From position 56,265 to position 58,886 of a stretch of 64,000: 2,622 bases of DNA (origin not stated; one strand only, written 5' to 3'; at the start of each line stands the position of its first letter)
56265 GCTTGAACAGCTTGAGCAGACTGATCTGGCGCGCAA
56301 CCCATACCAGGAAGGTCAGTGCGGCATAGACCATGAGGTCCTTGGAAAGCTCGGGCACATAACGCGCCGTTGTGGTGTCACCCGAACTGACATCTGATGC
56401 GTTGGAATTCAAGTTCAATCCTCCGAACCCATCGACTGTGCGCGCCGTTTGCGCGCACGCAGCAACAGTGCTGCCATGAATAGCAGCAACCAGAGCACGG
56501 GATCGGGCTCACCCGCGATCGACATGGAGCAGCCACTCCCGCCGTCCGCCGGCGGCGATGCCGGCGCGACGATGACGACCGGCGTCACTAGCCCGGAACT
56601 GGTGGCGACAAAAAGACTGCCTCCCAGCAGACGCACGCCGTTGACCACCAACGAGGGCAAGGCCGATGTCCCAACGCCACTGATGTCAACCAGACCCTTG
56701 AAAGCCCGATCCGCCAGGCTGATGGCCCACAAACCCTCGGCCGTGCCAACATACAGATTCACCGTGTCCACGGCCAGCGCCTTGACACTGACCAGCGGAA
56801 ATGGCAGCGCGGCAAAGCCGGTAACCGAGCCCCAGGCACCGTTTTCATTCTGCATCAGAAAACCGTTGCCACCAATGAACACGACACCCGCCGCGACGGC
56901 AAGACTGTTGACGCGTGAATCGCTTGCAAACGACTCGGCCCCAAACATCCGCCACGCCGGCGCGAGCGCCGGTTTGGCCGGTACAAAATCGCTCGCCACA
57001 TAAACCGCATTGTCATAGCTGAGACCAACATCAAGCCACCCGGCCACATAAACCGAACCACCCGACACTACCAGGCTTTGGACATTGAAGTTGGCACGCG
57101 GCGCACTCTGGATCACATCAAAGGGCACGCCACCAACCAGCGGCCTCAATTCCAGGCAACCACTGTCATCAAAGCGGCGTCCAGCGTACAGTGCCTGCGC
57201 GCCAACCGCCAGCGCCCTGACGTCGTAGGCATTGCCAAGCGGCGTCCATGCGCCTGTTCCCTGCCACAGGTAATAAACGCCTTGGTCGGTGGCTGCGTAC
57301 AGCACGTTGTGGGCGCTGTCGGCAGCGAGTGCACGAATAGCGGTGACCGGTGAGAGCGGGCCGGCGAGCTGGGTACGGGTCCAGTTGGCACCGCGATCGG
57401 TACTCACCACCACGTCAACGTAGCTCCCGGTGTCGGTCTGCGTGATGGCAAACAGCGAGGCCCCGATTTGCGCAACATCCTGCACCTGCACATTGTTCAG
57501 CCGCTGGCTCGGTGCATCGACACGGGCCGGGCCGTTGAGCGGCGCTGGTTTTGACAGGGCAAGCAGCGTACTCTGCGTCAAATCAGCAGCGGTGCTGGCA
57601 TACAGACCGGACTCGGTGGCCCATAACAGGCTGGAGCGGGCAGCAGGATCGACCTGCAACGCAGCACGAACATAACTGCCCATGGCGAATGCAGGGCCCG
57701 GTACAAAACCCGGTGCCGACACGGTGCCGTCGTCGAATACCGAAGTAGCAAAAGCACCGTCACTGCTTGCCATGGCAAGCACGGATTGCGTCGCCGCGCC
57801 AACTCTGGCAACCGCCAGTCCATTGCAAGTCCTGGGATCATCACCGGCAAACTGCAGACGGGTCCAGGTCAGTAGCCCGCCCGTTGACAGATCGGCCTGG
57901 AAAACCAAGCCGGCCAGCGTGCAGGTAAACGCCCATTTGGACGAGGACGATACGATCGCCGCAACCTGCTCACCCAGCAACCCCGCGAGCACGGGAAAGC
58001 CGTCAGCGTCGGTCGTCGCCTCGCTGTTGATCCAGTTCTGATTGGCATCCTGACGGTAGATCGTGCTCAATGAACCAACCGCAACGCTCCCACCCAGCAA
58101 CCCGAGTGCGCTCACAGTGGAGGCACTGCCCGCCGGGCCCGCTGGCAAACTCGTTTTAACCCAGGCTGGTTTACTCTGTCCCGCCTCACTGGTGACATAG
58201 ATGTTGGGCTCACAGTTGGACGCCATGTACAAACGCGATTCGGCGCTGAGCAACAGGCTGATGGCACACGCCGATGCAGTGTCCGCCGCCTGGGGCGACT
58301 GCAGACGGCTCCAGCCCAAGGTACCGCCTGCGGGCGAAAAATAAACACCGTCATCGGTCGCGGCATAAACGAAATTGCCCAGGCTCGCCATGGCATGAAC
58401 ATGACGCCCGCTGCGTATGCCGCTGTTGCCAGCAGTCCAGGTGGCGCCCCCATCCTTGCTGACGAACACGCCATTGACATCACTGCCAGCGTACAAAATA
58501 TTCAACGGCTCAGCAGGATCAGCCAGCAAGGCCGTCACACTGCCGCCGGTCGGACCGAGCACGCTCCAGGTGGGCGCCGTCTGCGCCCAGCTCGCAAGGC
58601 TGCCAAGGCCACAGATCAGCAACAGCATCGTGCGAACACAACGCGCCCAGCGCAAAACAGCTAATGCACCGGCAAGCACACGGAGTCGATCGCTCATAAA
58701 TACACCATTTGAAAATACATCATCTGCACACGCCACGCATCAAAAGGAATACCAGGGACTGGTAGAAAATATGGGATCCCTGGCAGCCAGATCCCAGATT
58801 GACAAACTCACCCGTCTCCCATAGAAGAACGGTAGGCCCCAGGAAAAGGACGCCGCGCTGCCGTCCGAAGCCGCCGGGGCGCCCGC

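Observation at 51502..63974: Compact envelope gene cluster with the parts list of a trans-envelope redox conduit, in an arrangement I do not recognise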

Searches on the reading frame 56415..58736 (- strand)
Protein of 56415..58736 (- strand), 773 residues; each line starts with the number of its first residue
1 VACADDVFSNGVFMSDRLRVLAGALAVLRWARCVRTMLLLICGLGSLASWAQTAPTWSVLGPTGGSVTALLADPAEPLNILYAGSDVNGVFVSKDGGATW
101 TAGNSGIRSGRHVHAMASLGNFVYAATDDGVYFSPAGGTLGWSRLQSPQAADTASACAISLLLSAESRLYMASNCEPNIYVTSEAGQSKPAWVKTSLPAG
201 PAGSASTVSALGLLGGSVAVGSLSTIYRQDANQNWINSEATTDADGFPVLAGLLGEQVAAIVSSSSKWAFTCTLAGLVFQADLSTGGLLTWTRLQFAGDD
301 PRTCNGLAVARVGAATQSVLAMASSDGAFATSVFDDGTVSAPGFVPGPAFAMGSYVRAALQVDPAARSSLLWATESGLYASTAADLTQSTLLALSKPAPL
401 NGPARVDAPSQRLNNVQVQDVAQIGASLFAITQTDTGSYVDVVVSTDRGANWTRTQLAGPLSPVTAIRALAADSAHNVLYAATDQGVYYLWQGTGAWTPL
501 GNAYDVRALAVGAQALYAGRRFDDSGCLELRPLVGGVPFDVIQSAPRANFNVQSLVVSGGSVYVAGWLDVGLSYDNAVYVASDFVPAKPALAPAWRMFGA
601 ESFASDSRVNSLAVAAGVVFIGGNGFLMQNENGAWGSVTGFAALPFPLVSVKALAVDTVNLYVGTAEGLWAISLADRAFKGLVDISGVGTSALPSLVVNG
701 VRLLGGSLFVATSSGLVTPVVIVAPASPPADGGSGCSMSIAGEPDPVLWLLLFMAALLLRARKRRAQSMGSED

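Call 4: search_protein_families(library=pfam, proteins=[window:56415-58736:-], max_evalue=0.01)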
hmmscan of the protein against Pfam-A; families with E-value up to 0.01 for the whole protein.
window:56415-58736:- (773 aa): 2 families
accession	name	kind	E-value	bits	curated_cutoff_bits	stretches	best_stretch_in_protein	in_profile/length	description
PF02012.26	BNR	-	0.0001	22.2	27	0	91-101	1-11/12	BNR/Asp-box repeat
PF15902.12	Sortilin-Vps10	-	0.006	15.9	33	0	90-187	3-107/446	Sortilin, neurotensin receptor 3,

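Call 5: search_protein_families(library=ncbifam, proteins=[window:56415-58736:-], max_evalue=0.01)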
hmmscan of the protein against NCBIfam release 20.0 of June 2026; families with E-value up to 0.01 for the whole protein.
window:56415-58736:- (773 aa): 4 families
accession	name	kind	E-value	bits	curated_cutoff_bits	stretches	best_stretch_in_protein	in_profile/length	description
NF045728.1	glycosyl_F510_1955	equivalog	1.2e-14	54.2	175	2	72-195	100-213/246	F510_1955 family glycosylhydrolase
NF033191.4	JDVT-CTERM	domain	4.3e-07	29.7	27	1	732-765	2-35/35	JDVT-CTERM domain-containing protein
NF053688.1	BamI_Bacteroidota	equivalog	0.00011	21.6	370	0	414-518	159-263/452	BamI family beta-barrel-assembly machinery protein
TIGR03901.2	MYXO-CTERM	domain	0.00012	22.4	20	1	731-765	1-34/34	MYXO-CTERM sorting domain-containing protein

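Call 21: find_homologous_proteins(query=window:56415-58736:-)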
Query window:56415-58736:- (773 aa): 47 proteins with E <= 0.001 among 8000 candidates.
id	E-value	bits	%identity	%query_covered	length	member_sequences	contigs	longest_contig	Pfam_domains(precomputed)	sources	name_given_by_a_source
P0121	0.0e+0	1648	100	98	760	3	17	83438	PF25852.1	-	-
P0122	0.0e+0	1356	82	98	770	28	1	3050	PF25852.1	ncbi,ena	-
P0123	0.0e+0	1325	83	94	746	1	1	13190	PF25852.1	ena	-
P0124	0.0e+0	1130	72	98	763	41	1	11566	PF25852.1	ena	-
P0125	0.0e+0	1091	69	95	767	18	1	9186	PF25852.1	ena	-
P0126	0.0e+0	1087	67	94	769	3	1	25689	PF25852.1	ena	-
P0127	0.0e+0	1067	66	97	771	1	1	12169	PF25852.1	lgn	-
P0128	0.0e+0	1042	64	97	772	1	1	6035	PF25852.1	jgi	jgi:hypothetical protein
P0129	1.4e-283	961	62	95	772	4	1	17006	-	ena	-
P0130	4.4e-225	768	53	95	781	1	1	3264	-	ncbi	-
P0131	3.8e-222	758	54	94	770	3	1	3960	-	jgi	jgi:hypothetical protein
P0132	1.5e-221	756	53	95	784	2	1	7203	-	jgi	jgi:hypothetical protein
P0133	1.3e-211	723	53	93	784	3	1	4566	PF25852.1,PF02012.27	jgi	jgi:hypothetical protein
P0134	6.6e-188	645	49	93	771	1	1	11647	-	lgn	-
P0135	7.3e-139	483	52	64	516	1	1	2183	-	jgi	jgi:hypothetical protein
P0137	1.5e-128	449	40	95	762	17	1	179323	PF25852.1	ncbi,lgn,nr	ncbi:MAG: JDVT-CTERM domain-containing protein [Burkholderiales bacterium]|nr:JDVT-CTERM domain-cont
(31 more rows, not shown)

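Call 22: find_encoding_contigs(protein=P0137, flank=10000, max_places=3)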
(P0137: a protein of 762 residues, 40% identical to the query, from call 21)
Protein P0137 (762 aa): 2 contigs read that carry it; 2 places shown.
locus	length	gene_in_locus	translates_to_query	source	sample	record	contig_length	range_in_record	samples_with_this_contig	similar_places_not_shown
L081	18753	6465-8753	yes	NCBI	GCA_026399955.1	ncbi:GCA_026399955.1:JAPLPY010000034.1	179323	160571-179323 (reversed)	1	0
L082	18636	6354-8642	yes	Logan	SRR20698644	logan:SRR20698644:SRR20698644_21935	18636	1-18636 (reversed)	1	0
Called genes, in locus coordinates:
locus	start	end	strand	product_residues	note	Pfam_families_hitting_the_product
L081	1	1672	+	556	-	PF02085:Cytochrom_CIII (faint), PF09699:Paired_CXXCH_1 (faint), PF14522:Cytochrome_C7 (faint), PF14537:Cytochrom_c3_2 (faint)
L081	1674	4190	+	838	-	-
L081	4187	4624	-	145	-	PF02517:Rce1-like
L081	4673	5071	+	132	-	PF11005:DUF2844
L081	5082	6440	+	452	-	PF11925:DUF3443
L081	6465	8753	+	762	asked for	PF25852:DUF6242_C (faint)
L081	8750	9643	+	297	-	-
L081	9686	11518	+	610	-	PF02085:Cytochrom_CIII (faint), PF14522:Cytochrome_C7 (faint), PF14537:Cytochrom_c3_2 (faint), PF22113:Mtrc-MtrF_II-IV_dom (faint)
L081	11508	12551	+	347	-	PF23914:TPR_CcmH_CycH, PF23892:Ig_CycH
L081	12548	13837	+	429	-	PF00037:Fer4 (faint), PF12797:Fer4_2 (faint), PF13237:Fer4_10, PF14697:Fer4_21 (weak), PF12838:Fer4_7 (weak), PF03486:HI0933_like (faint), PF07992:Pyr_redox_2, PF13738:Pyr_redox_3, +3 more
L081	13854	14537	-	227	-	PF07238:PilZ (weak)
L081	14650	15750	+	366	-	PF01266:DAO, PF13450:NAD_binding_8 (weak)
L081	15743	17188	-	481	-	PF03853:YjeF_N, PF01256:Carb_kinase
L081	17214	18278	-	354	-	PF01180:DHO_dh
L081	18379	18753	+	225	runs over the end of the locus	PF06026:Rib_5-P_isom_A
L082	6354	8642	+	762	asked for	PF25852:DUF6242_C (faint)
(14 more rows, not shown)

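Call 23: find_encoding_contigs(protein=P0134, flank=10000, max_places=2)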
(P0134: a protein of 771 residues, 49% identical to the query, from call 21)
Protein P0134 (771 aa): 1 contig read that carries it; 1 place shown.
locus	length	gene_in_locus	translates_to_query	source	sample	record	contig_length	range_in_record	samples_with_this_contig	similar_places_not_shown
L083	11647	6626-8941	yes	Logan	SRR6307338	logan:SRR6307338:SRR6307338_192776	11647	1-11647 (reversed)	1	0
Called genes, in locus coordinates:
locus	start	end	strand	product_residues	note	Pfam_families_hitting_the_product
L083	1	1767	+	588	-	?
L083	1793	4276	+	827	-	-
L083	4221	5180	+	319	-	PF11005:DUF2844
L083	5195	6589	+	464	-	PF11925:DUF3443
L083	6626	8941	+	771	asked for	-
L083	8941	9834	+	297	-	-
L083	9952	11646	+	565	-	?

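Call 25: find_encoding_contigs(protein=P0121, flank=10000, max_places=3)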
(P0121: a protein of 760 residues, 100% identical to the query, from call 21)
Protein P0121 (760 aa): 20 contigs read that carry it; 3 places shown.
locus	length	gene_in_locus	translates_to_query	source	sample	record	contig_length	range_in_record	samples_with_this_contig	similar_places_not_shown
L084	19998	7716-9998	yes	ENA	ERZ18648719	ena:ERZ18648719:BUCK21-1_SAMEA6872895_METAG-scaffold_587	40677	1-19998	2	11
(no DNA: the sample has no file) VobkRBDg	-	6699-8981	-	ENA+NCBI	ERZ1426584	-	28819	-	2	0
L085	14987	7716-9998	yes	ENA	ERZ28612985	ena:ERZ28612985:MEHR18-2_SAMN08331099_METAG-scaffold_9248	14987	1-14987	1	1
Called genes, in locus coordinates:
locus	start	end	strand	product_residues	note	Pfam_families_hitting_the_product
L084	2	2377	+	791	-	?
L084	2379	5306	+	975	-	-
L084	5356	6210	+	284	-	PF11005:DUF2844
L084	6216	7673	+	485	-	PF11925:DUF3443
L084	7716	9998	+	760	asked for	PF25852:DUF6242_C (faint)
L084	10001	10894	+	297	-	-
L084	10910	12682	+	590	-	PF02085:Cytochrom_CIII (faint), PF14522:Cytochrome_C7 (faint), PF14537:Cytochrom_c3_2 (faint), PF22113:Mtrc-MtrF_II-IV_dom (faint)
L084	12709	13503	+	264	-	PF23914:TPR_CcmH_CycH, PF13181:TPR_8 (faint)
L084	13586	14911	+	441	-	PF13450:NAD_binding_8 (faint), PF03486:HI0933_like (faint), PF00037:Fer4 (faint), PF12838:Fer4_7 (weak), PF13237:Fer4_10, PF14697:Fer4_21 (weak), PF07992:Pyr_redox_2, PF13738:Pyr_redox_3, +8 more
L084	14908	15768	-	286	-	PF00581:Rhodanese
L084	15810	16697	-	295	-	PF00892:EamA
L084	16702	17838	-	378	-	PF00355:Rieske, PF00848:Ring_hydroxyl_A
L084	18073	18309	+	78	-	PF02609:Exonuc_VII_S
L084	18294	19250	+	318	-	PF00348:polyprenyl_synt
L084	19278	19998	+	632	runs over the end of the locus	PF13292:DXP_synthase_N, PF00456:Transketolase_N (faint), PF00676:E1_dh, PF02779:Transket_pyr, PF02780:Transketolase_C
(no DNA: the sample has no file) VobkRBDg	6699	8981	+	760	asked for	PF25852:DUF6242_C (faint)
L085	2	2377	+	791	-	?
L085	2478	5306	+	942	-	-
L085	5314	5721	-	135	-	PF02517:Rce1-like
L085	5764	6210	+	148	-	PF11005:DUF2844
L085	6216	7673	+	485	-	PF11925:DUF3443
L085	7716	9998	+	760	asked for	PF25852:DUF6242_C (faint)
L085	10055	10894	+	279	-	-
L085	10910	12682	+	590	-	PF02085:Cytochrom_CIII (faint), PF14522:Cytochrome_C7 (faint), PF14537:Cytochrom_c3_2 (faint), PF22113:Mtrc-MtrF_II-IV_dom (faint)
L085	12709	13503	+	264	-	PF23914:TPR_CcmH_CycH, PF13181:TPR_8 (faint)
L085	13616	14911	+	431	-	PF13450:NAD_binding_8 (faint), PF03486:HI0933_like (faint), PF13237:Fer4_10, PF14697:Fer4_21 (weak), PF12838:Fer4_7 (weak), PF13187:Fer4_9 (weak), PF07992:Pyr_redox_2, PF13738:Pyr_redox_3, +8 more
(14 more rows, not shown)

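Call 50: predict_structure(alignment_id=A2)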
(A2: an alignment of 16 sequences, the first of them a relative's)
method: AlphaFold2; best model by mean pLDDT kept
length: 760 residues; sequences in the alignment: 16
mean_pLDDT: 76.4   pTM: 0.70
mean pLDDT of the five models: 76.4, 75.9, 75.1, 72.3, 71.5
residues with pLDDT >= 90: 167; 70-90: 392; 50-70: 123; < 50: 78
segments of 3 or more residues with pLDDT < 50: 1-15, 25-39, 140-142, 351-354, 664-666, 709-733, 750-760
pLDDT, mean of each block of 10 residues (from residue 1): 39 49 46 38 64 78 84 81 78 74 93 90 85 74 76 92 91 91 80 88 87 84 72 58 87 86 88 76 79 84 80 86 75 77 81 67 79 71 74 56 82 87 80 78 76 90 92 87 80 90 87 82 88 87 92 88 92 77 86 88 87 82 74 72 87 84 61 70 84 85 65 27 28 59 61 37
secondary structure, 60 per line:
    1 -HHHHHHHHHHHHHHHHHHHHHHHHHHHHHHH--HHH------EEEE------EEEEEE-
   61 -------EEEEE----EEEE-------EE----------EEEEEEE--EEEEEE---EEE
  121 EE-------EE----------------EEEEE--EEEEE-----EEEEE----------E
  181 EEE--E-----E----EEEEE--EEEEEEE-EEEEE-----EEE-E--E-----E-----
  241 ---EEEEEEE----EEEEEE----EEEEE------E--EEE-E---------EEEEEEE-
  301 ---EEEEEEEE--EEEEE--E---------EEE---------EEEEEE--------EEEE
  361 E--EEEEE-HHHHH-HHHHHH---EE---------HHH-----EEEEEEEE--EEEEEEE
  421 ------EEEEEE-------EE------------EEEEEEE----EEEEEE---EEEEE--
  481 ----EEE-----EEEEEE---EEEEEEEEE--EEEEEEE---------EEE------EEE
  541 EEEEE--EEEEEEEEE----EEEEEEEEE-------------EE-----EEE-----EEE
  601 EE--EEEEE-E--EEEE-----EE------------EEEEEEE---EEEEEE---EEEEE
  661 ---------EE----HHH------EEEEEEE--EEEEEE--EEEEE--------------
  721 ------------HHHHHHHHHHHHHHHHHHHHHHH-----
elements in order (helices of 4 or more, strands of 3 or more residues): H2-32 E44-47 E54-59 E68-72 E77-80 E100-106 E109-114 E118-122 E148-152 E155-159 E165-169 E180-183 E197-201 E204-210 E212-216 E222-224 E244-250 E255-260 E265-269 E279-281 E293-299 E304-311 E314-318 E331-333 E343-348 E357-361 E364-368 H370-374 H376-381 E404-411 E414-420 E427-432 E454-460 E465-470 E474-478 E485-487 E493-498 E502-510 E513-519 E529-531 E538-545 E548-556 E561-569 E590-592 E598-602 E605-609 E614-617 E637-643 E647-652 E656-660 E685-691 E694-699 E702-706 H733-755

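Call 54: fold_search(model_id=the predicted structure, library=pdb)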
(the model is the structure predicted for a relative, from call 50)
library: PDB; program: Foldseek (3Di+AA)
matches with E <= 10: 1336; with E <= 0.001: 985
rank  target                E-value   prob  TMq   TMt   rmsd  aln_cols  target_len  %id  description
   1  4a2l_D                4.6e-18  1.00  0.30  0.31  19.5       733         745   12  Structure of the periplasmic domain of the heparin and heparan sulphate sensing hybrid two component system BT4663 in  (released 2012-05-02)
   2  4a2m_D                1.3e-17  1.00  0.29  0.30  18.9       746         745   12  Structure of the periplasmic domain of the heparin and heparan sulphate sensing hybrid two component system BT4663 in  (released 2012-05-02)
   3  4a2l_A                2.2e-17  1.00  0.31  0.32  19.4       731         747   12  Structure of the periplasmic domain of the heparin and heparan sulphate sensing hybrid two component system BT4663 in  (released 2012-05-02)
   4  4a2m_A                3.4e-17  1.00  0.30  0.30  19.5       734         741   13  Structure of the periplasmic domain of the heparin and heparan sulphate sensing hybrid two component system BT4663 in  (released 2012-05-02)
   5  4a2l_E                4.3e-17  1.00  0.30  0.30  19.6       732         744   12  Structure of the periplasmic domain of the heparin and heparan sulphate sensing hybrid two component system BT4663 in  (released 2012-05-02)
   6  6p2k_A                8.3e-17  1.00  0.62  0.61   6.1       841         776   14  Crystal structure of AFV00434, an ancestral GH74 enzyme (released 2019-07-31)
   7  4a2m_B                1.6e-16  1.00  0.30  0.30  19.4       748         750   12  Structure of the periplasmic domain of the heparin and heparan sulphate sensing hybrid two component system BT4663 in  (released 2012-05-02)
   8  4a2l_B                1.8e-16  1.00  0.31  0.32  19.6       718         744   12  Structure of the periplasmic domain of the heparin and heparan sulphate sensing hybrid two component system BT4663 in  (released 2012-05-02)
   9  3va6_B                1.9e-16  1.00  0.30  0.31  20.1       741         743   12  Crystal Structure of the extracellular domain of the putative hybrid two component system BT4673 from B. thetaiotaomic (released 2012-06-13)
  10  3ott_B                2.0e-16  1.00  0.30  0.31  20.4       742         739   12  Crystal Structure of the extracellular domain of the putative one component system BT4673 from B. thetaiotaomicron (released 2011-08-10)
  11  4a2m_C                2.1e-16  1.00  0.30  0.31  18.9       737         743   13  Structure of the periplasmic domain of the heparin and heparan sulphate sensing hybrid two component system BT4663 in  (released 2012-05-02)
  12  4a2l_C                2.3e-16  1.00  0.32  0.32  19.2       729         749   12  Structure of the periplasmic domain of the heparin and heparan sulphate sensing hybrid two component system BT4663 in  (released 2012-05-02)
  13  6p2k_B                3.5e-16  1.00  0.63  0.62   6.2       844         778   14  Crystal structure of AFV00434, an ancestral GH74 enzyme (released 2019-07-31)
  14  3va6_A                4.1e-16  1.00  0.31  0.31  20.9       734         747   12  Crystal Structure of the extracellular domain of the putative hybrid two component system BT4673 from B. thetaiotaomic (released 2012-06-13)
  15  3ott_A                8.2e-16  1.00  0.29  0.30  20.6       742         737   12  Crystal Structure of the extracellular domain of the putative one component system BT4673 from B. thetaiotaomicron (released 2011-08-10)
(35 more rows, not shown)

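Call 79: search_protein_representatives(alignment_id=A2)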
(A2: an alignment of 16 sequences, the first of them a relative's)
Query: 16 sequences, 774 profile positions. Proteins with E-value up to 0.001 (for the whole library): 42558; up to 1e-10: 17907; up to 1e-30: 1976. The best 150 are listed.
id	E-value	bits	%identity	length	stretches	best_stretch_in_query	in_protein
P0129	0.0e+00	1230.6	-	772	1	2-768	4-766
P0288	4.0e-271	918.1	-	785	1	1-773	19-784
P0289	2.5e-266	902.2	-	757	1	1-766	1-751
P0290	2.1e-257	872.7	-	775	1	1-772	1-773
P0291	1.6e-242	823.5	-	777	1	12-768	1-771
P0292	3.3e-226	769.5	-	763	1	1-770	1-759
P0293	1.3e-223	760.9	-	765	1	25-766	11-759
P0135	1.1e-195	668.6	-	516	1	263-773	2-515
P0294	2.5e-164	564.9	-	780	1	11-757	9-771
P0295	5.5e-159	547.2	-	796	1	15-765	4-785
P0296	9.9e-148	510.0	-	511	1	191-678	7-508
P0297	2.1e-146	505.6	-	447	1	337-763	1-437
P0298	1.5e-88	314.3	-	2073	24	59-132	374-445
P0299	7.2e-79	282.3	-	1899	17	49-119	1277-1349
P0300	8.9e-78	278.7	-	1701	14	52-128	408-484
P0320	2.3e-67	244.3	-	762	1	25-757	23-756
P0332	1.8e-63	231.4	-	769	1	13-725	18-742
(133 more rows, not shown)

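Call 81: find_encoding_contigs(protein=P0320, flank=10000, max_places=1)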
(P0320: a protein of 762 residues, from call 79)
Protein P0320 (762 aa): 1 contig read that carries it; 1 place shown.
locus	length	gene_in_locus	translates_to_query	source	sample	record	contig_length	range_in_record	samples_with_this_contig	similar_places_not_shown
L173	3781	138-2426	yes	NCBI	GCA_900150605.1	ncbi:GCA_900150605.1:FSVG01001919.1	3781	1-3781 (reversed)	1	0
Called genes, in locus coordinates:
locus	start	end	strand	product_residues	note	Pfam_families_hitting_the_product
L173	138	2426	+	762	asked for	-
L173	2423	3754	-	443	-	PF11925:DUF3443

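Call 82: find_encoding_contigs(protein=P0295, flank=10000, max_places=1)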
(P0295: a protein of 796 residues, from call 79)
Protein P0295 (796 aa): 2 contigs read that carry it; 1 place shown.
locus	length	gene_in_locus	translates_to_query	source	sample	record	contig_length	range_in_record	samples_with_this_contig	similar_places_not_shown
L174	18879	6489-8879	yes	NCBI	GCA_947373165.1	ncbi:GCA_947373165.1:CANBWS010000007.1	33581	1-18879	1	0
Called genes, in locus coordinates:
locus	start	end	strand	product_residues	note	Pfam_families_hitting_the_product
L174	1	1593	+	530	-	?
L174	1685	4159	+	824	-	-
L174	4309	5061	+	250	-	PF11005:DUF2844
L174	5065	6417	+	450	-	PF11925:DUF3443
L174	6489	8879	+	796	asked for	-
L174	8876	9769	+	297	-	-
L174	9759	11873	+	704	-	PF02085:Cytochrom_CIII (faint), PF14522:Cytochrome_C7 (faint), PF14537:Cytochrom_c3_2 (faint), PF22113:Mtrc-MtrF_II-IV_dom (faint)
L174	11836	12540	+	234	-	PF00005:ABC_tran, PF02463:SMC_N (faint), PF13304:AAA_21 (faint)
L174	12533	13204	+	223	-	PF03379:CcmB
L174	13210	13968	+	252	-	PF01578:Cytochrom_C_asm, PF27518:CcmC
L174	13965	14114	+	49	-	PF04995:CcmD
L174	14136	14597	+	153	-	PF03100:CcmE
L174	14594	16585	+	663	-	PF01578:Cytochrom_C_asm, PF16327:CcmF_C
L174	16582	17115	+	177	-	PF00578:AhpC-TSA, PF08534:Redoxin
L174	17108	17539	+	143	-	PF03918:CcmH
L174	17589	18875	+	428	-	PF23914:TPR_CcmH_CycH, PF07719:TPR_2 (faint), PF13431:TPR_17 (faint), PF23892:Ig_CycH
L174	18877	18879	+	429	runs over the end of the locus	PF00037:Fer4 (faint), PF12797:Fer4_2 (weak), PF12837:Fer4_6 (weak), PF13237:Fer4_10, PF14697:Fer4_21, PF12838:Fer4_7 (weak), PF07992:Pyr_redox_2, PF13738:Pyr_redox_3, +6 more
